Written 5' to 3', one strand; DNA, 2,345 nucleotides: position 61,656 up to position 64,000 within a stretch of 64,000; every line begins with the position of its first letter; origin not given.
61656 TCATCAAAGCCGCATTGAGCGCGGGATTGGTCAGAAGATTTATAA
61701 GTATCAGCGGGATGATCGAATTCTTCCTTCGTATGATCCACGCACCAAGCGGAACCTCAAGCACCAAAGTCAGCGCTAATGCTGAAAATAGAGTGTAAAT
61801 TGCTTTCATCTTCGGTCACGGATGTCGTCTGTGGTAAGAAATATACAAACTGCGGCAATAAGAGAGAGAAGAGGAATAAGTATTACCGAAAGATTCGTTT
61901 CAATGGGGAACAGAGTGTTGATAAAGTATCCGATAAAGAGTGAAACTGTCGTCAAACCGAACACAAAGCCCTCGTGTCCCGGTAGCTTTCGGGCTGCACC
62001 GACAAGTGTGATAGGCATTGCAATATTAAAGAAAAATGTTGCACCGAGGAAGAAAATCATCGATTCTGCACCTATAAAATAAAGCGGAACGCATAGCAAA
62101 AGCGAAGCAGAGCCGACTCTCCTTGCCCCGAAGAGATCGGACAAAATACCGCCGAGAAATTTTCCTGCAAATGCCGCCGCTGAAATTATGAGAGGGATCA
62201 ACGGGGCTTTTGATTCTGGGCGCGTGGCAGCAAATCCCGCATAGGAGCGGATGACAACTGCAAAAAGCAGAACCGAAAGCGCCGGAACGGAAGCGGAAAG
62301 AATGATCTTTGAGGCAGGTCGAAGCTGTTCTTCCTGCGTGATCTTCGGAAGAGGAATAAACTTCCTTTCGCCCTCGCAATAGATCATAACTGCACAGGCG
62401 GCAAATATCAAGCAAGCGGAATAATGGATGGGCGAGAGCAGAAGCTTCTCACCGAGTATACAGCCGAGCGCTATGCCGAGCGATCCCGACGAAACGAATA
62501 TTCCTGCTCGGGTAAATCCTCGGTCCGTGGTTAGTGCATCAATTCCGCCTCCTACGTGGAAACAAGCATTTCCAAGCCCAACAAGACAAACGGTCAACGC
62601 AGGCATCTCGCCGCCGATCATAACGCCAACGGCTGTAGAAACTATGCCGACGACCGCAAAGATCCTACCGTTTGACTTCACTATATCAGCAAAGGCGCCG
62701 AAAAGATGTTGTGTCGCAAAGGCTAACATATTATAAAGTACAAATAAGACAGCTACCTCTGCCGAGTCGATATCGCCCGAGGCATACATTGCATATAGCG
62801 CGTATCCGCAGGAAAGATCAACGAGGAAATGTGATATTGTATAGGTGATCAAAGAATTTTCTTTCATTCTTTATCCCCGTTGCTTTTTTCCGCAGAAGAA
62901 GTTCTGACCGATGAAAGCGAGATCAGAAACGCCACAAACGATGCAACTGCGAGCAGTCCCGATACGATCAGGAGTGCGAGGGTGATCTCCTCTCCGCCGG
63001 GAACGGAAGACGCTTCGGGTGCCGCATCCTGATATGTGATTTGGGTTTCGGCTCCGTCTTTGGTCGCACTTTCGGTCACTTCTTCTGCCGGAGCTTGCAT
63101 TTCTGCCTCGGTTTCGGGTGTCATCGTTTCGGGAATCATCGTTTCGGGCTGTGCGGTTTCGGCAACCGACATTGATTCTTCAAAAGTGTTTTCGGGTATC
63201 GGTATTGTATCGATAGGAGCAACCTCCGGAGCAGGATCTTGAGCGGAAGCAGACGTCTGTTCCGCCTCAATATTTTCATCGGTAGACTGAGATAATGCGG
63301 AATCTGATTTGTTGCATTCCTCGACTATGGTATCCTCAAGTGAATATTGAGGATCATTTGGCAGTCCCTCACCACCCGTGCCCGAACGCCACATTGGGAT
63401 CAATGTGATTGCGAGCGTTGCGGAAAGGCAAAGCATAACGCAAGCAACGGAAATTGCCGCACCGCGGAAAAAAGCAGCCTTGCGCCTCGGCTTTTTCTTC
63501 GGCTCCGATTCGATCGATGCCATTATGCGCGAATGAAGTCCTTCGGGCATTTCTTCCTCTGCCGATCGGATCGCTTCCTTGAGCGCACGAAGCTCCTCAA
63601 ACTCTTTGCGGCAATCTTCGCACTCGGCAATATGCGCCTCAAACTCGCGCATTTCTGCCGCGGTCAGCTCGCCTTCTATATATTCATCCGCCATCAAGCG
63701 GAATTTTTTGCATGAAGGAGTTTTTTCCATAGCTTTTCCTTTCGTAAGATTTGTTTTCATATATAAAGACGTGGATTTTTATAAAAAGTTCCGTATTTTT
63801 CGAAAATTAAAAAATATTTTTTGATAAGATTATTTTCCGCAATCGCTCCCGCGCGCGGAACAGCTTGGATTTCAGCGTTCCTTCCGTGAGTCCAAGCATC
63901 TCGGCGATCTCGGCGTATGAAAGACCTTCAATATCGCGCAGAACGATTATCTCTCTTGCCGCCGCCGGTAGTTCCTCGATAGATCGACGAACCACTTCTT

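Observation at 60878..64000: ECF sigma/anti-sigma operon continuing into two uncharacterised membrane proteins and three translationally coupled paralogous mini-proteins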

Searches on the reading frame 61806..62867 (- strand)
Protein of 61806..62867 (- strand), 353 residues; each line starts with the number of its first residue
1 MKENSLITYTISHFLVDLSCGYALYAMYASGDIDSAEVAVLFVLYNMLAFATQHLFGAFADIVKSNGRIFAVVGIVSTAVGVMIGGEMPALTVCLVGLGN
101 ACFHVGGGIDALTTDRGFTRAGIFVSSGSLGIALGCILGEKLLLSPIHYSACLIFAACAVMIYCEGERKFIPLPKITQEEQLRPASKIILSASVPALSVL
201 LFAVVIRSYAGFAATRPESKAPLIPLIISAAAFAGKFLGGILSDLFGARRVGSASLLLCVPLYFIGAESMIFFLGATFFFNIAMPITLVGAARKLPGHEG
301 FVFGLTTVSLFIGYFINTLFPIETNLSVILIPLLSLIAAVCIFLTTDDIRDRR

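Call 4: search_protein_families(library=pfam, proteins=[window:61806-62867:-], max_evalue=0.1)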
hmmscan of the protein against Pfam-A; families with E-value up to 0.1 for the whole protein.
window:61806-62867:- (353 aa): 1 family
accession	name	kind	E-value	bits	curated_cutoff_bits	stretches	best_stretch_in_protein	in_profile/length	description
PF20077.4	CcmD_alt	-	0.0037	17.7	23.5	1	46-79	9-42/61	CcmD family protein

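Call 5: search_protein_families(library=ncbifam, proteins=[window:61806-62867:-], max_evalue=0.1)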
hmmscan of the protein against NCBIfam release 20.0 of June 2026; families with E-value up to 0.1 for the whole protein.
window:61806-62867:- (353 aa): 0 families

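Call 16: find_homologous_proteins(query=window:61806-62867:-)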
Query window:61806-62867:- (353 aa): 119 proteins with E <= 0.001 among 8000 candidates.
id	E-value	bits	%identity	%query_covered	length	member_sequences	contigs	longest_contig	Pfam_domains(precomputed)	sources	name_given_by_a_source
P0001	6.2e-216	734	98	100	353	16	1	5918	PF07690.22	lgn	-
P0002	2.8e-187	640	84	100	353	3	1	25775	PF07690.22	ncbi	-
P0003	3.0e-165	568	74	99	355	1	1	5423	PF07690.22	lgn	-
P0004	6.2e-165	567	75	99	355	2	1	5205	PF07690.22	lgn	-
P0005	7.2e-164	563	75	99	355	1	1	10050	PF07690.22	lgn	-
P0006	4.4e-163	560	75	99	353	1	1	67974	PF07690.22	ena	-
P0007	1.7e-161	555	74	99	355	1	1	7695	PF07690.22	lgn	-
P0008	7.6e-159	547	72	99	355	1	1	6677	PF07690.22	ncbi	-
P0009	1.2e-152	526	71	99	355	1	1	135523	-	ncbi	-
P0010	1.6e-152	526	69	99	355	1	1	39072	PF07690.22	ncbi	-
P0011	2.4e-152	525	72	100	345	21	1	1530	-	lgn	-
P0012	2.0e-149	516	69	99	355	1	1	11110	-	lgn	-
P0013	6.0e-149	514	70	98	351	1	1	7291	PF07690.22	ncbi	-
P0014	2.0e-148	512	70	100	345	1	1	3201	PF07690.22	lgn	-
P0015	2.5e-148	512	69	99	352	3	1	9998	-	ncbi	-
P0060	2.8e-42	163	36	92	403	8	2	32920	-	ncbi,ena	-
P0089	1.1e-29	122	32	87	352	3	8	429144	PF07690.22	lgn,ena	-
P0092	2.1e-28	118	32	87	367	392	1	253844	-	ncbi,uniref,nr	ncbi:hypothetical protein H8S75_18850 [Hungatella sp. L12]|uniref:MFS transporter n=1 Tax=Hungatella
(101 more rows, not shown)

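Call 19: find_encoding_contigs(protein=P0092, flank=5000, max_places=2)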
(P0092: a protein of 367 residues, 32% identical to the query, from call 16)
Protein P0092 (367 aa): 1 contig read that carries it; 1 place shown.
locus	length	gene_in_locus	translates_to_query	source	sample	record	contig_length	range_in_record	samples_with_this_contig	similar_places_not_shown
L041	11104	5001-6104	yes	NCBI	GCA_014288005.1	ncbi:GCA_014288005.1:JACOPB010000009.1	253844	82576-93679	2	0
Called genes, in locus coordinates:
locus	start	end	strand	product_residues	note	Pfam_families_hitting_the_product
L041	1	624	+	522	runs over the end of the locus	PF02541:Ppx-GppA, PF21447:Ppx-GppA_III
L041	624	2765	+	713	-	PF13089:PP_kinase_N, PF02503:PP_kinase, PF17941:PP_kinase_C_1, PF13091:PLDc_2 (weak), PF13090:PP_kinase_C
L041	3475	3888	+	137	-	PF01047:MarR, PF12802:MarR_2 (weak), PF13463:HTH_27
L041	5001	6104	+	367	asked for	-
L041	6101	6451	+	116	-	-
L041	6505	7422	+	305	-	-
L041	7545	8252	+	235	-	PF00072:Response_reg, PF00486:Trans_reg_C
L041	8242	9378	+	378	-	PF00672:HAMP, PF00512:HisKA, PF02518:HATPase_c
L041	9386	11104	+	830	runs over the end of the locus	-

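Call 20: find_encoding_contigs(protein=P0089, flank=5000, max_places=2)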
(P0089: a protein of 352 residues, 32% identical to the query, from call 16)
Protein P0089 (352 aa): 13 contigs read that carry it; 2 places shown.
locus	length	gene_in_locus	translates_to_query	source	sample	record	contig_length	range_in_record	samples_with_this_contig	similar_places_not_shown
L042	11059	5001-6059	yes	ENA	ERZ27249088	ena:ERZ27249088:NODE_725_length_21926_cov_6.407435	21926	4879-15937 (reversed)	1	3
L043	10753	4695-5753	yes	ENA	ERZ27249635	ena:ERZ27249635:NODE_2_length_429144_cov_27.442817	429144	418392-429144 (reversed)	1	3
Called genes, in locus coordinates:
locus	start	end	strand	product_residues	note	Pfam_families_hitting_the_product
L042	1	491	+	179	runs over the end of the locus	PF00293:NUDIX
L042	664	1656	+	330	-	PF04294:VanW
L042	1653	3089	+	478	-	PF00501:AMP-binding, PF13193:AMP-binding_C (weak)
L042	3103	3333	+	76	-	PF00550:PP-binding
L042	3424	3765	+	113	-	-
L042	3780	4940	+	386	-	-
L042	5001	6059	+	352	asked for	PF07690:MFS_1 (faint)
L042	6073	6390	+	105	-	-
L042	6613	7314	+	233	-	PF00702:Hydrolase, PF13419:HAD_2, PF13242:Hydrolase_like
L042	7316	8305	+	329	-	PF04015:DUF362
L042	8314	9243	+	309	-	PF00294:PfkB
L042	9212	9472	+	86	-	-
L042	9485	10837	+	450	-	PF04055:Radical_SAM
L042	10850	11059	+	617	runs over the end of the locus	PF00117:GATase, PF07722:Peptidase_C26, PF02540:NAD_synthase (weak), PF00958:GMP_synt_C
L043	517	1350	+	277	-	PF04294:VanW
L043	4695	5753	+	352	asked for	PF07690:MFS_1 (faint)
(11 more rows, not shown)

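Call 21: find_encoding_contigs(protein=P0060, flank=5000, max_places=2)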
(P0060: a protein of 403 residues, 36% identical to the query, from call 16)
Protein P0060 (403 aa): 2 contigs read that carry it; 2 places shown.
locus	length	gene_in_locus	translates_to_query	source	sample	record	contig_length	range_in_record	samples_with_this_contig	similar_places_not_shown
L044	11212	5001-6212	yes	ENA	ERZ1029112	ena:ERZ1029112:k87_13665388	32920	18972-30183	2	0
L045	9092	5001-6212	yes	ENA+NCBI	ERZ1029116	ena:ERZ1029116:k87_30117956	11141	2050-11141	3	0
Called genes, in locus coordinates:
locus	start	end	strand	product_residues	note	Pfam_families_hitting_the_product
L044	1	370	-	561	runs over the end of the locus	PF01268:FTHFS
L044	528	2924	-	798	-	PF26626:DUF8201 (faint)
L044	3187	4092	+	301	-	PF00085:Thioredoxin, PF00578:AhpC-TSA (weak), PF08534:Redoxin, PF13905:Thioredoxin_8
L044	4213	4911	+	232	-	PF13036:LpoB (weak)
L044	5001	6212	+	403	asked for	-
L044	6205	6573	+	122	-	-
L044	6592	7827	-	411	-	PF13439:Glyco_transf_4, PF13477:Glyco_trans_4_2 (weak), PF13579:Glyco_trans_4_4, PF00534:Glycos_transf_1, PF13692:Glyco_trans_1_4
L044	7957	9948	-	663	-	PF07596:SBP_bac_10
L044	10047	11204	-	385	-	PF02527:GidB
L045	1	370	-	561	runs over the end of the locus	PF01268:FTHFS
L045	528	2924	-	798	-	PF26626:DUF8201 (faint)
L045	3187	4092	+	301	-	PF00085:Thioredoxin, PF00578:AhpC-TSA (weak), PF08534:Redoxin, PF13905:Thioredoxin_8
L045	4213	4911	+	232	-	PF13036:LpoB (weak)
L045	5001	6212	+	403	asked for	-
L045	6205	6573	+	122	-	-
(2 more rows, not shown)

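Call 37: search_protein_families(library=ncbifam, proteins=[L041:6505-7422:+, L042:6073-6390:+, L042:3780-4940:+], max_evalue=0.1)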
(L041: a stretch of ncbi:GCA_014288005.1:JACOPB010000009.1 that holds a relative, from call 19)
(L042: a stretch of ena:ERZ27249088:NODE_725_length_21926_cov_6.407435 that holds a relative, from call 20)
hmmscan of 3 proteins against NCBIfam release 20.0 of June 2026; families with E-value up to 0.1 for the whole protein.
L041:6505-7422:+ (305 aa): 1 family
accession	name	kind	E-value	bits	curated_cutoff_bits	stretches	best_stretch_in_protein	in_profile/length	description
NF052547.1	AcylGsamEpipAGE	equivalog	0.02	13.9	600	1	95-151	267-321/384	n-acyl-d-glucosamine 2-epimerase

L042:6073-6390:+ (105 aa): 17 families
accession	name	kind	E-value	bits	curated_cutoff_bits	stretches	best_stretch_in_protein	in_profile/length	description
NF033218.1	anchor_AmaP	equivalog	5.5e-06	26.2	55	1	3-94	5-79/166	alkaline shock response membrane anchor protein AmaP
TIGR01528.1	NMN_trans_PnuC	equivalog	0.0014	18.6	42.45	1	6-88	31-112/187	nicotinamide riboside transporter PnuC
NF003155.0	PRK04125.1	equivalog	0.0022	17.8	136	1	56-101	85-131/141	antiholin-like murein hydrolase modulator LrgA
NF045937.1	MSC_0624_12TM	equivalog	0.0031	16.1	70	1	6-88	163-233/445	MSC_0624 family F1-like ATPase-associated membrane protein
TIGR03927.1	T7SS_EssA_Firm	equivalog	0.005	16.7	32.45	1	45-86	105-146/151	type VII secretion protein EssA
NF006283.1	PRK08455.1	equivalog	0.0081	15.8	187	1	59-101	12-57/182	flagellar basal body-associated protein FliL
NF047506.1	VWA_BatB_Lepto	exception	0.011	14.9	350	1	39-99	24-83/324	VWA domain-containing protein BatB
NF005826.1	PRK07718.1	equivalog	0.012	15.5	140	0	1-53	1-55/143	flagellar basal body-associated protein FliL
NF045939.1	MHJ_0274_fam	hypoth_equivalog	0.012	15.4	80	1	68-104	2-38/165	MHJ_0274 family protein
TIGR04561.1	membra_charge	hypoth_equivalog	0.015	15.5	30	1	62-102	13-53/82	TIGR04561 family membrane protein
TIGR01432.1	QOXA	equivalog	0.018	14.3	240.95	1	56-100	24-68/227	cytochrome aa3 quinol oxidase subunit II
NF042931.1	SAG1386_EF1546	equivalog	0.019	15.1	80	1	49-100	18-67/158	SAG1386/EF1546 family surface-associated protein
NF010271.0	PRK13718.1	subfamily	0.033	14.3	94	1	65-100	46-80/84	conjugal transfer protein TrbE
TIGR01218.1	Gpos_tandem_5TM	subfamily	0.034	13.9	35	0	52-102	80-134/208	tandem five-TM protein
NF046105.1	TransRegNosR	equivalog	0.035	12.4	1000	1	34-88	373-426/680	transcriptional regulator NosR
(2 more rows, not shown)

L042:3780-4940:+ (386 aa): 2 families
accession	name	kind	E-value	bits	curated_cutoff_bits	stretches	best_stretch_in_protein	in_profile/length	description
NF033480.1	bifunc_MprF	equivalog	0.00091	17.6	600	1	43-150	323-427/841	bifunctional lysylphosphatidylglycerol flippase/synthetase MprF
TIGR03943.1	TIGR03943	equivalog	0.012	15.1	88.8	1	38-101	12-72/221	TIGR03943 family putative permease subunit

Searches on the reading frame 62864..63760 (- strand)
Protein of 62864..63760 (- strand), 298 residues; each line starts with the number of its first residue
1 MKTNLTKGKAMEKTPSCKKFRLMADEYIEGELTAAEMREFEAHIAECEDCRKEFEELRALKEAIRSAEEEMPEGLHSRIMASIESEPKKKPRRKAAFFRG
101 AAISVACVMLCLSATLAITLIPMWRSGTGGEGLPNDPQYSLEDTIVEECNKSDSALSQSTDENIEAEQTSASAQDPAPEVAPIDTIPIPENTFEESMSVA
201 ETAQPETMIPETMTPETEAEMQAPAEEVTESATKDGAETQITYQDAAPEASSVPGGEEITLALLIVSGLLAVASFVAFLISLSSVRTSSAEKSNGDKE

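Call 4: search_protein_families(library=pfam, proteins=[window:62864-63760:-], max_evalue=0.1)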
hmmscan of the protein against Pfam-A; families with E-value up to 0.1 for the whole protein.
window:62864-63760:- (298 aa): 6 families
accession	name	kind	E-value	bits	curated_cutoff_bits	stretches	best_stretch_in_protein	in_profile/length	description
PF13490.11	zf-HC2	-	2.5e-10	40.7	22.2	1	17-51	1-35/35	Putative zinc-finger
PF11859.13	DUF3379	-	0.00029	20.6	33.2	1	38-114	19-96/232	Protein of unknown function (DUF3379)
PF18495.6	VbhA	-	0.015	15.8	25.9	1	23-39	26-42/47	Antitoxin VbhA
PF07332.16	Phage_holin_3_6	-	0.015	15.8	28.4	0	88-124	30-69/116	Putative Actinobacterial Holin-X, holin superfamily III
PF10039.14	DUF2275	-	0.023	15.3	24.6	1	70-235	4-130/210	Predicted integral membrane protein (DUF2275)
PF08439.15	Peptidase_M3_N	-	0.074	13.7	25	0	32-70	5-43/70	Oligopeptidase F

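Call 5: search_protein_families(library=ncbifam, proteins=[window:62864-63760:-], max_evalue=0.1)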
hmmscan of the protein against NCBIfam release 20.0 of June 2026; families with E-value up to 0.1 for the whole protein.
window:62864-63760:- (298 aa): 7 families
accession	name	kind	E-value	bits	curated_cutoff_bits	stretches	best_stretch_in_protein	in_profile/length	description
NF052375.1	antisigma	equivalog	5.8e-14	52.6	100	1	25-116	3-99/217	anti-sigma factor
TIGR03988.1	antisig_RsrA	equivalog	9.7e-09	35.2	62.5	1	17-85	2-72/77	mycothiol system anti-sigma-R factor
NF052368.1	antisigmaE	subfamily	0.00045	20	50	1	16-52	3-39/48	anti-sigma factor family protein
TIGR02451.1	anti_sig_ChrR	subfamily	0.00066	19.5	124.5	1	26-96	10-82/216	ChrR family anti-sigma-E factor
NF010501.0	PRK13920.1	subfamily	0.00095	18.9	225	1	21-108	5-90/213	putative anti-sigmaE protein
NF047528.1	LIMLP_03685_anti-sigma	equivalog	0.025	13.8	200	1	26-112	3-76/347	LIMLP_03685 family anti-sigma factor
NF033207.2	midcut_by_XrtH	subfamily_domain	0.047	13.7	45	1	232-277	18-59/175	midcut-by-XrtH protein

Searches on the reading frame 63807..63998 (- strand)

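Call 4: search_protein_families(library=pfam, proteins=[window:63807-63998:-], max_evalue=0.1)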
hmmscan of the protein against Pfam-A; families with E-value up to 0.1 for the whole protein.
window:63807-63998:- (63 aa): 15 families
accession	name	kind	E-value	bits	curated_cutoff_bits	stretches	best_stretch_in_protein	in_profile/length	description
PF08281.18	Sigma70_r4_2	-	2.9e-20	72.1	25.7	1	3-53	4-54/54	Sigma-70, region 4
PF04545.22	Sigma70_r4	-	1.9e-14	53.4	24.1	1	7-55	2-50/50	Sigma-70, region 4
PF22943.2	HTH_68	-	3.1e-06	27.2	27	1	15-43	8-35/45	Putative helix-turn-helix domain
PF07638.17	Sigma70_ECF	-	7.8e-05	23.1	21.1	1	8-55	134-181/185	ECF sigma factor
PF13384.12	HTH_23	-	0.00013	22.1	24.6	1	16-43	9-35/50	Homeodomain-like domain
PF13412.12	HTH_24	-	0.0013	18.7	21.9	1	24-46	16-38/48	Winged helix-turn-helix DNA-binding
PF00440.29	TetR_N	-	0.0015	18.7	24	1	12-42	3-33/47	Bacterial regulatory proteins, tetR family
PF20432.4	Xre-like-HTH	-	0.0047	17.6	25.8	1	24-53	22-50/63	Antitoxin Xre-like helix-turn-helix domain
PF13518.12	HTH_28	-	0.0074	16.8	25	1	15-43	2-30/52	Helix-turn-helix domain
PF02001.22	DUF134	-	0.009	17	27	1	13-58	38-83/98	Protein of unknown function DUF134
PF00196.25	GerE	-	0.012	15.7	23.5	1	14-51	5-43/57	Bacterial regulatory proteins, luxR family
PF13404.12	HTH_AsnC-type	-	0.016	15.4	27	1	26-42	18-34/42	AsnC-type helix-turn-helix domain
PF22451.2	NirdL-like_HTH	-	0.025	14.6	27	1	28-48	19-39/47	Siroheme decarboxylase NirDL-like HTH domain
PF08280.17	HTH_Mga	-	0.032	14.6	23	1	23-45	17-39/59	M protein trans-acting positive regulator (MGA) HTH domain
PF25787.1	HTH_SB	-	0.059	13.6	43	1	9-43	6-40/53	Sleeping Beauty transposase HTH domain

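Call 5: search_protein_families(library=ncbifam, proteins=[window:63807-63998:-], max_evalue=0.1)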
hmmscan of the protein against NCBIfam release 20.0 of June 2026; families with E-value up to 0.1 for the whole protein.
window:63807-63998:- (63 aa): 101 families (the best 25 are shown)
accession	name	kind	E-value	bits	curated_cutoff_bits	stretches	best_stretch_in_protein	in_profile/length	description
NF058625.1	sigma_PG0214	equivalog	5.1e-17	62.1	130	1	2-60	106-164/170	GFO_1088 family ECF-type sigma factor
NF008888.0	PRK11922.1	equivalog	7.5e-16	58.5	204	1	2-57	141-196/231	RNA polymerase sigma factor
TIGR02950.1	SigM_subfam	subfamily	4.3e-14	52.7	147.95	1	2-56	103-157/159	RNA polymerase sigma factor, SigM family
TIGR02937.1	sigma70-ECF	superfamily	5.5e-14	52.1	42.9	1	2-56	110-164/165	sigma-70 family RNA polymerase sigma factor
NF009171.0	PRK12518.1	equivalog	1e-13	51.5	208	1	1-59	128-186/191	RNA polymerase sigma factor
TIGR02983.1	SigE-fam_strep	subfamily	1.3e-13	51.1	141.55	1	3-56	104-157/162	SigE family RNA polymerase sigma factor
TIGR02939.1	RpoE_Sigma70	equivalog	2.6e-12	47.1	236.15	1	2-56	131-185/190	RNA polymerase sigma factor RpoE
NF007223.0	PRK09641.1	equivalog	2.8e-12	46.9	209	1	2-57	129-184/187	RNA polymerase sigma factor SigW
TIGR02984.1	Sig-70_plancto1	subfamily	2.9e-12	46.6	183.75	1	3-57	134-188/189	RNA polymerase sigma-70 factor, Planctomycetaceae-specific subfamily 1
NF007229.0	PRK09647.1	equivalog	3.2e-12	46.3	265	1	3-58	148-203/220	RNA polymerase sigma factor SigE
TIGR02959.1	SigZ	equivalog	9e-12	45.1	168.65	1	2-57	93-148/170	RNA polymerase sigma factor SigZ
TIGR02985.1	Sig70_bacteroi1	subfamily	1.1e-11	45.3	126.4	1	2-56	107-161/162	RNA polymerase sigma-70 factor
NF009185.0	PRK12533.1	equivalog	1.6e-11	44.3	248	1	2-58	138-194/231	RNA polymerase sigma factor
NF007225.0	PRK09643.1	equivalog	1.8e-11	44.1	190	1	2-57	127-182/204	RNA polymerase sigma factor SigM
TIGR02948.1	SigW_bacill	equivalog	4.8e-11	43.1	243.1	1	2-56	129-183/187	RNA polymerase sigma factor SigW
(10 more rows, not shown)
